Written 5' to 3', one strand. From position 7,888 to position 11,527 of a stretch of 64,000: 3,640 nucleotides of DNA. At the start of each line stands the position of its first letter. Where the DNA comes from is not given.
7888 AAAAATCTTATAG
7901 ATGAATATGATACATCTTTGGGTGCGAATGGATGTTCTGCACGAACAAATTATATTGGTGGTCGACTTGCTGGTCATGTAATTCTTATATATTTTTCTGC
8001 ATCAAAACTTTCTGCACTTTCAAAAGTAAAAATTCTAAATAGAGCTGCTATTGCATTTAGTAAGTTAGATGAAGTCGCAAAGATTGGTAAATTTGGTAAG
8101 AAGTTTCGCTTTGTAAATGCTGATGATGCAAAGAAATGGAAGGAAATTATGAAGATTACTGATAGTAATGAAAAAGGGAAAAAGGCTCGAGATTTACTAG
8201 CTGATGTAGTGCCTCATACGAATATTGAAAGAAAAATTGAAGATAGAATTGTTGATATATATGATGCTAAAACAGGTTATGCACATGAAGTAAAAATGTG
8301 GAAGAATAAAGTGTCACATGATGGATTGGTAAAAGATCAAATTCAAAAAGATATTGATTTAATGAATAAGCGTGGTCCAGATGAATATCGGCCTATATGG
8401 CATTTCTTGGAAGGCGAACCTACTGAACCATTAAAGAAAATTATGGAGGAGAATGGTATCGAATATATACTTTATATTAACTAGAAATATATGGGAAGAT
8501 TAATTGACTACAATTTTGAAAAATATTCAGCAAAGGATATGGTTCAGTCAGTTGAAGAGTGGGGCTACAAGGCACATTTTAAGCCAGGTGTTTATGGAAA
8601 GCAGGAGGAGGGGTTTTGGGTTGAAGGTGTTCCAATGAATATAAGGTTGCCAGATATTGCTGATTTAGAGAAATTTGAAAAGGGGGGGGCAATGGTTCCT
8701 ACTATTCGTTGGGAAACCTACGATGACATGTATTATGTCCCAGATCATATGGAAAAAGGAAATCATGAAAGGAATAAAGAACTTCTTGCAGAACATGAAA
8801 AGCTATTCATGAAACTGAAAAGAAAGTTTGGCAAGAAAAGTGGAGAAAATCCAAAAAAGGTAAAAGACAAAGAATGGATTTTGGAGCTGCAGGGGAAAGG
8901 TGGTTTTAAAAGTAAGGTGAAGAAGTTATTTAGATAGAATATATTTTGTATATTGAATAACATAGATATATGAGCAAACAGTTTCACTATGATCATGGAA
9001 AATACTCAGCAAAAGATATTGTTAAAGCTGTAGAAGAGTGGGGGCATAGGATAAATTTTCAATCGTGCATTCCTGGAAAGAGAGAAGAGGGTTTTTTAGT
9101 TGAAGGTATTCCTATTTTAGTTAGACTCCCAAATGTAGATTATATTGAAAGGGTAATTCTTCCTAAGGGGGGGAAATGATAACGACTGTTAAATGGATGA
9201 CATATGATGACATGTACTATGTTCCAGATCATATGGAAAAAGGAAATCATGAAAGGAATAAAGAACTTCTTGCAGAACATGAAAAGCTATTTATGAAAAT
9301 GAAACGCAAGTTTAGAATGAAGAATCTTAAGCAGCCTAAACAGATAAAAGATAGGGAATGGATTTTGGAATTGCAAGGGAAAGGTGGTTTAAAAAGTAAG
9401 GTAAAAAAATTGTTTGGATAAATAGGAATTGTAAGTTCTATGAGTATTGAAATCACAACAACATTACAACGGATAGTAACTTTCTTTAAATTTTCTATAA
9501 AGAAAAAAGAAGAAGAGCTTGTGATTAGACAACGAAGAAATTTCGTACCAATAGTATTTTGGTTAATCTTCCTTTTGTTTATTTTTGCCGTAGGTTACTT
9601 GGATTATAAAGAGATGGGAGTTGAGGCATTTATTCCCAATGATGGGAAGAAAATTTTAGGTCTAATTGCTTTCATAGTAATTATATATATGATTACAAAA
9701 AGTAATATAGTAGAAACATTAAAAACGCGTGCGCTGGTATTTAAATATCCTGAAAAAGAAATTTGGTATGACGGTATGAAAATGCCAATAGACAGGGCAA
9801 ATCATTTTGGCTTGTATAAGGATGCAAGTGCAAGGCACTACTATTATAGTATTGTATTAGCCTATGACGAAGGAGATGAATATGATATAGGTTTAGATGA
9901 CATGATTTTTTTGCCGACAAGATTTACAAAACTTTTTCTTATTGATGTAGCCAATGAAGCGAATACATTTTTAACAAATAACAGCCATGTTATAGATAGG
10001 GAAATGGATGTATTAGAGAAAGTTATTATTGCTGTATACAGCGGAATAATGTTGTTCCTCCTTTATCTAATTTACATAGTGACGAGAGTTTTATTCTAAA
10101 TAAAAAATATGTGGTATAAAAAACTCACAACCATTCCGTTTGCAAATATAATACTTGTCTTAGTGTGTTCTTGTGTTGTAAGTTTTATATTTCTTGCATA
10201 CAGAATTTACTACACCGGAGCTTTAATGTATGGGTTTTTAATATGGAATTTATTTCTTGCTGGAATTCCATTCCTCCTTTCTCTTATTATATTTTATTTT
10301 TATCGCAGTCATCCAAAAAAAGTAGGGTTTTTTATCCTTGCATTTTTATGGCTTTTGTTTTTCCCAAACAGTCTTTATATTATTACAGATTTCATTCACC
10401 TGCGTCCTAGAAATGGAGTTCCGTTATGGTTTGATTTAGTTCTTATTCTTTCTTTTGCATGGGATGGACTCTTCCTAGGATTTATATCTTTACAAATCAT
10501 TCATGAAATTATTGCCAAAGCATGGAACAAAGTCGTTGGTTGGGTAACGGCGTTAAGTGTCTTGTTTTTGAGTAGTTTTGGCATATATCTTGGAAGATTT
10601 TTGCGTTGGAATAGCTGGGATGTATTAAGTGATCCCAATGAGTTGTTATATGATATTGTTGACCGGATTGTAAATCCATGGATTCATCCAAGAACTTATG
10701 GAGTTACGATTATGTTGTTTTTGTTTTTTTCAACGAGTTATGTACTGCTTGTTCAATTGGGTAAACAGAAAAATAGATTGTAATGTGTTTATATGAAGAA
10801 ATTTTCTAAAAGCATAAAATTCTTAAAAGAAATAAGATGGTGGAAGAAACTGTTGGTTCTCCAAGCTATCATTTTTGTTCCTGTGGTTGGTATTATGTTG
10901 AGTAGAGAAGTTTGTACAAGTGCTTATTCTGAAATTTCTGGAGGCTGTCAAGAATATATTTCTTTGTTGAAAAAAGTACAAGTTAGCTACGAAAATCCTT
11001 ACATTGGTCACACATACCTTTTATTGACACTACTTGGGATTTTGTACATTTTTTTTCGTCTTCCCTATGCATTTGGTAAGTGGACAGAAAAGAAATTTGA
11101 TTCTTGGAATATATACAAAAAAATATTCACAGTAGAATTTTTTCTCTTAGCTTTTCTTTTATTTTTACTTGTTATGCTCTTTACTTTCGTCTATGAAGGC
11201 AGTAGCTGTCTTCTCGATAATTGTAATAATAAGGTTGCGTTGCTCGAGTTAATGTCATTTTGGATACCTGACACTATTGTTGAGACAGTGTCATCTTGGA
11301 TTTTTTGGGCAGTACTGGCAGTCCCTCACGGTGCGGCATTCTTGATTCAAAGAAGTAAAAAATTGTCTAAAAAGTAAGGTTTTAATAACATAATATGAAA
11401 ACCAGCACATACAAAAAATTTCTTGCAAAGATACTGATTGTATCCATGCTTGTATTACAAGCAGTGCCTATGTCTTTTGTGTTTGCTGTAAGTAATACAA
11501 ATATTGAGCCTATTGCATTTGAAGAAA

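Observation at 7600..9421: Candidate toxin tail on the 1543-aa transglutaminase-like protein, followed by duplicated small genes. The second copy is switched off at a G7/G8 homopolymer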

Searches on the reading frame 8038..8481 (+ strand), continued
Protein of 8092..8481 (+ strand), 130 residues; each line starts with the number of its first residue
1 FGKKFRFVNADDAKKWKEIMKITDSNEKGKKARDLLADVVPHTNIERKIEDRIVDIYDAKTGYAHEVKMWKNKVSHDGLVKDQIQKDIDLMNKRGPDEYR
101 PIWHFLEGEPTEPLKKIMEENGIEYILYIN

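Call 64: find_encoding_contigs(protein=P0006, flank=3000, max_places=2)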
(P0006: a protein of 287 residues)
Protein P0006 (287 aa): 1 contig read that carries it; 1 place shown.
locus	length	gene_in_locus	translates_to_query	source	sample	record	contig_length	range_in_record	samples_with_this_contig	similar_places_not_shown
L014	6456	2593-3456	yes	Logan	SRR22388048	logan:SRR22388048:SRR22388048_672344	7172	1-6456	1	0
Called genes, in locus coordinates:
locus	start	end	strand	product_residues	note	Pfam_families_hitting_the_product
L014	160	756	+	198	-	-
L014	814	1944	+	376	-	PF05496:RuvB_N, PF01078:Mg_chelatase (faint), PF00004:AAA, PF07724:AAA_2 (faint), PF07728:AAA_5 (weak), PF13173:AAA_14 (weak), PF16193:AAA_assoc_2, PF12002:MgsA_C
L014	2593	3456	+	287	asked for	-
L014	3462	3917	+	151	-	-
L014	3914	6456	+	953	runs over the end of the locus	-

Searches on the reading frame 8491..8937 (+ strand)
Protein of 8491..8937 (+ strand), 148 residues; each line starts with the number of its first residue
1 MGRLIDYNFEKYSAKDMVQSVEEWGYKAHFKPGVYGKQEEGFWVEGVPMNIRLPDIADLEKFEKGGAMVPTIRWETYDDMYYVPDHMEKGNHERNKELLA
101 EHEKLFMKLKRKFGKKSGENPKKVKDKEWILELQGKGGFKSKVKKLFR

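Call 7: search_protein_families(library=pfam, proteins=[window:8491-8937:+], max_evalue=0.01)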
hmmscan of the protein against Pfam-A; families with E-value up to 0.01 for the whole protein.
window:8491-8937:+ (148 aa): 0 families

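Call 13: find_encoding_contigs(protein=window:8491-8937:+, flank=10000, max_places=10)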
Protein window:8491-8937:+ (148 aa): 2 contigs read that carry it; 2 places shown.
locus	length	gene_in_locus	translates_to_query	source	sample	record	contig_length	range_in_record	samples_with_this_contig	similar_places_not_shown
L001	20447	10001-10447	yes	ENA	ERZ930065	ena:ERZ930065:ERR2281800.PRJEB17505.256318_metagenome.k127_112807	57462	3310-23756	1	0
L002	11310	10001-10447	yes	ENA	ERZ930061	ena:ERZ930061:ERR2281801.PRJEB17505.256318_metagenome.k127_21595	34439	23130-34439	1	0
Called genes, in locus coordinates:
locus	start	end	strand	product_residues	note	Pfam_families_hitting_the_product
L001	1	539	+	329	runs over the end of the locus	-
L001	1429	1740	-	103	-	-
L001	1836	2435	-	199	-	PF00574:CLP_protease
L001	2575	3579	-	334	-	PF01368:DHH, PF02272:DHHA1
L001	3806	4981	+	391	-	-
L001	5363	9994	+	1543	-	PF01841:Transglut_core (weak)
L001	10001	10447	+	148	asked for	-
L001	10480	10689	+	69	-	-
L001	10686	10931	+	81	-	-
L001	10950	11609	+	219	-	-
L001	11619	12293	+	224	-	PF07099:DUF1361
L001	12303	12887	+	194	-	-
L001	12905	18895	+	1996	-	PF00801:PKD (faint)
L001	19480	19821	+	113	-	-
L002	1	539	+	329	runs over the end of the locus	-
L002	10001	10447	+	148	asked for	-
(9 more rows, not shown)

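Call 14: find_homologous_proteins(query=window:8491-8937:+, max_evalue=0.01)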
Query window:8491-8937:+ (148 aa): 2 proteins with E <= 0.01 among 6 candidates.
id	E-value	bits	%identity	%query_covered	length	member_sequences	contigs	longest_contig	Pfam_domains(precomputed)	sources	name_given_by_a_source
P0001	8.1e-95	333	100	100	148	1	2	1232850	-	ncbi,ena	-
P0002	1.1e-35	141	80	54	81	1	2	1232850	-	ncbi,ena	-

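Call 17: search_protein_families(library=pfam, proteins=[window:8491-8934:+], max_evalue=10)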
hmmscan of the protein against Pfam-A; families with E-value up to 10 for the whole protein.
window:8491-8934:+ (148 aa): 1 family
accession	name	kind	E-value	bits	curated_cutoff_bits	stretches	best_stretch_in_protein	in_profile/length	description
PF16765.10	Pim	-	0.15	12.6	24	1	11-39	19-47/91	Pesticin immunity protein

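Call 28: find_related_loci(query=A3, collection=genome_contigs, flank=10000)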
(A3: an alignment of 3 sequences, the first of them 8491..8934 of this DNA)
Query A3 (148 aa) in genome_contigs; peptide patterns used: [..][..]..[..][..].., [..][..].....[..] (x = any residue, [..] = any of these).
72 stretches matched a pattern, but none encodes a relative of the query by tblastn (E <= 1e-3).

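Call 30: find_related_loci(query=A3, collection=metagenome_contigs, flank=10000)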
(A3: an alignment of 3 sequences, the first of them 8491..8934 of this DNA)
Query A3 (148 aa) in metagenome_contigs; peptide patterns used: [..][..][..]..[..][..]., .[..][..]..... (x = any residue, [..] = any of these).
271 stretches matched a pattern, but none encodes a relative of the query by tblastn (E <= 1e-3).

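Call 70: find_homologous_proteins(query=A8, max_evalue=0.001)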
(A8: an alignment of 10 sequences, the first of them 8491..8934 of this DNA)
Query A8 (10 sequences) (148 aa, profile of the alignment): 3 proteins with E <= 0.001 among 1390 candidates.
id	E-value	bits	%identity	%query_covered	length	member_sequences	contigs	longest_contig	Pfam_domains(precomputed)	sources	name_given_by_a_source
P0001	3.0e-49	185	100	100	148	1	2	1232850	-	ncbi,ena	-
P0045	6.5e-25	106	27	77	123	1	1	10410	-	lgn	-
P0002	5.9e-23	99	80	54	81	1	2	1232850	-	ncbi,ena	-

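Call 79: predict_structure(alignment_id=A10)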
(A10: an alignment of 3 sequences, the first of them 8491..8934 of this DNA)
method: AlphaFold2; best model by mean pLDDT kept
length: 148 residues; sequences in the alignment: 3
mean_pLDDT: 41.8   pTM: 0.27
mean pLDDT of the five models: 41.8, 40.0, 38.1, 35.5, 33.1
residues with pLDDT >= 90: 0; 70-90: 0; 50-70: 35; < 50: 113
segments of 3 or more residues with pLDDT < 50: 30-41, 45-103, 112-114, 119-148
pLDDT, mean of each block of 10 residues (from residue 1): 50 54 54 40 45 41 31 26 29 42 48 48 42 40 33
secondary structure, 60 per line:
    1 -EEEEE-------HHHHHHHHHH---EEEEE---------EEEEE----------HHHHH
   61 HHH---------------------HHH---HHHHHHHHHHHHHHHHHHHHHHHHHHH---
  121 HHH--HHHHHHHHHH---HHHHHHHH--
elements in order: E2-6 H14-23 E27-31 E41-45 H56-63 H91-117 H126-135 H139-146

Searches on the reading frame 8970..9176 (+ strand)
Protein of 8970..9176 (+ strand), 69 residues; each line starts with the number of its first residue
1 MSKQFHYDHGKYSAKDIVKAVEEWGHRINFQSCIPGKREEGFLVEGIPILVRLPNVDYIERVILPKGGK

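Call 93: list_cluster_members(proteins=[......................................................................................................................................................, window:8970-9176:+, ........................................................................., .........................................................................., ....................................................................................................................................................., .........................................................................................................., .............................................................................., window:8692-8934:+, P0001, P0002])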
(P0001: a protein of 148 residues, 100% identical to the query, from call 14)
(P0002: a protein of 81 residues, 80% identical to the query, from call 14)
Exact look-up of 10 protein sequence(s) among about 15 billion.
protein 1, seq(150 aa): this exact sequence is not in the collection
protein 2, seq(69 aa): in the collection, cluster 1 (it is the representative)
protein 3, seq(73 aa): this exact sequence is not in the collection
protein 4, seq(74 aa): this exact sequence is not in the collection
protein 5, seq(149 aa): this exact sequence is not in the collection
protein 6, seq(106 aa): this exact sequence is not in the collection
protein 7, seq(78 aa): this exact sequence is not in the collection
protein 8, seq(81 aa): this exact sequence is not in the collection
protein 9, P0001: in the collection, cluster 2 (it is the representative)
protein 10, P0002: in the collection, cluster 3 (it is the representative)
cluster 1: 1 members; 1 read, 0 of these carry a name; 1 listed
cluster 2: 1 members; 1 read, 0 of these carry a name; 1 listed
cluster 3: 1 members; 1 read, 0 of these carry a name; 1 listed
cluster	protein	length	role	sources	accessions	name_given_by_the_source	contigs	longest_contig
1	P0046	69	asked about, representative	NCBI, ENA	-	-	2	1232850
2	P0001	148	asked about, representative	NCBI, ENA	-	-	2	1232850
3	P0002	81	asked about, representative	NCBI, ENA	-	-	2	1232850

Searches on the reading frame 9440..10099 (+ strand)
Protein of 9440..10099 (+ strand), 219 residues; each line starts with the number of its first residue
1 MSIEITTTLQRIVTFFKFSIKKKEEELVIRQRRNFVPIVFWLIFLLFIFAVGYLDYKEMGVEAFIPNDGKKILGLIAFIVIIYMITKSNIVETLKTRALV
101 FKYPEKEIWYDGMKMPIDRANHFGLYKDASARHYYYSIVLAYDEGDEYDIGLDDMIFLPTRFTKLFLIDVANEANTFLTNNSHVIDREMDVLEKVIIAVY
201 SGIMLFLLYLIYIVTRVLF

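Call 7: search_protein_families(library=pfam, proteins=[window:9440-10099:+], max_evalue=0.01)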
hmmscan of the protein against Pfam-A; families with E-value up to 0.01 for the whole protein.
window:9440-10099:+ (219 aa): 0 families

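Call 32: find_encoding_contigs(protein=window:9440-10099:+, flank=3000, max_places=10)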
Protein window:9440-10099:+ (219 aa): 3 contigs read that carry it; 2 places shown.
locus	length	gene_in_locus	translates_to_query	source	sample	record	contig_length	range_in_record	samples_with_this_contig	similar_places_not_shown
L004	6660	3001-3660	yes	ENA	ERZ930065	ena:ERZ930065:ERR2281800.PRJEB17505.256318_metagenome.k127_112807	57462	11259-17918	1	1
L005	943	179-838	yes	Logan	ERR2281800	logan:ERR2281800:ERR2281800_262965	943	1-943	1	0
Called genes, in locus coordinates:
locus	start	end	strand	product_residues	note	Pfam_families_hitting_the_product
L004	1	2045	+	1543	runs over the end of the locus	PF01841:Transglut_core (weak)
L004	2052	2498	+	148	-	-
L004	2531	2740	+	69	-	-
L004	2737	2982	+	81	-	-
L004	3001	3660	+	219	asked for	-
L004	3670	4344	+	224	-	PF07099:DUF1361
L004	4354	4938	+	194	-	-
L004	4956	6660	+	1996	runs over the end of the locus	PF00801:PKD (faint)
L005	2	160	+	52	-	?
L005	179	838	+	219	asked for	-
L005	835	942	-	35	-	?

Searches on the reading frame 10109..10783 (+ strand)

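Call 7: search_protein_families(library=pfam, proteins=[window:10109-10783:+], max_evalue=0.01)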
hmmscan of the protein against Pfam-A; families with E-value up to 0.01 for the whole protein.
window:10109-10783:+ (224 aa): 1 family
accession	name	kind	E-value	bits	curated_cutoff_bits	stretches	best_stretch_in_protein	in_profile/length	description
PF07099.16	DUF1361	-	3.3e-45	154.4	25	1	46-206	1-165/169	Protein of unknown function (DUF1361)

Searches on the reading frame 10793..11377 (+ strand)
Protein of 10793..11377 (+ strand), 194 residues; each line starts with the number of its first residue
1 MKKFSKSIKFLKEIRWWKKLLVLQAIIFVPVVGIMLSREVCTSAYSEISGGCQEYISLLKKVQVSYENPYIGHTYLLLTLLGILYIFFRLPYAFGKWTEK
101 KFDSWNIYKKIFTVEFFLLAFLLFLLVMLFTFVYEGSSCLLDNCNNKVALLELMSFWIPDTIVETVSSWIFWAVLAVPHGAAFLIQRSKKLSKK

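Call 7: search_protein_families(library=pfam, proteins=[window:10793-11377:+], max_evalue=0.01)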
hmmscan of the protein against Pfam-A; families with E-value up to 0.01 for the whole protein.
window:10793-11377:+ (194 aa): 1 family
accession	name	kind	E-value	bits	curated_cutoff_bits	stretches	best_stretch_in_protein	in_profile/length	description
PF07672.19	MFS_Mycoplasma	-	0.0087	16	24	0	9-143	115-227/297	Mycoplasma MFS transporter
